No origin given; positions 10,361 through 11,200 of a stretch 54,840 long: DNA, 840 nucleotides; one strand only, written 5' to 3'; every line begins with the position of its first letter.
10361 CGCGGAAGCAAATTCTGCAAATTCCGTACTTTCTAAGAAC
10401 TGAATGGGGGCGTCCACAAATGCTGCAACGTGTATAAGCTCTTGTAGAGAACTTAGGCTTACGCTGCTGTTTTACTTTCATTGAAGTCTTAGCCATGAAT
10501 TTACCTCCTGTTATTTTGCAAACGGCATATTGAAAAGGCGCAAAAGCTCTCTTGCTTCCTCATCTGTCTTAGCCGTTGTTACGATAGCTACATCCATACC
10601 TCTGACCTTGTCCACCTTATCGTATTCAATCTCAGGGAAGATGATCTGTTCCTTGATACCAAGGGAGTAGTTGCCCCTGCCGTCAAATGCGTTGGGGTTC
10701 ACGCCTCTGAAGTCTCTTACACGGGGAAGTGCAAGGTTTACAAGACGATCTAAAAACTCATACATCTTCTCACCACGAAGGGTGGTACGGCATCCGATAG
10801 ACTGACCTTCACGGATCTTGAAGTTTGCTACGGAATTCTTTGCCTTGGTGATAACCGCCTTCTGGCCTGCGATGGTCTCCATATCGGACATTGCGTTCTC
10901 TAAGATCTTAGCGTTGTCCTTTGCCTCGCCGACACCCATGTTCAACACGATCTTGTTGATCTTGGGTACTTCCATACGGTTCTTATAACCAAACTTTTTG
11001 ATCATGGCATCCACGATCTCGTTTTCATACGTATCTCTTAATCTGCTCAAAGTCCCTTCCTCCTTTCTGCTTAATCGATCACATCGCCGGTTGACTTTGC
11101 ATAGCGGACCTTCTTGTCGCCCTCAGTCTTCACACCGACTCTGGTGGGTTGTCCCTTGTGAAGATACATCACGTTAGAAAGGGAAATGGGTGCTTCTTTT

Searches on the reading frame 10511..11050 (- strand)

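Call 95: search_protein_families(library=pfam, proteins=[window:10511-11050:-], max_evalue=0.001)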
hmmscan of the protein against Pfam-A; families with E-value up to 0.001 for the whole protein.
window:10511-11050:- (179 aa): 2 families
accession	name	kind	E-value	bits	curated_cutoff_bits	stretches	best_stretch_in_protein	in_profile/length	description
PF00673.26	Ribosomal_L5_C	-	8.5e-44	148.1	27.8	1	85-177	2-94/94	ribosomal L5P family C-terminus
PF00281.24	Ribosomal_L5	-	8.8e-28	96.8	34.9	1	24-80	1-57/57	Ribosomal protein L5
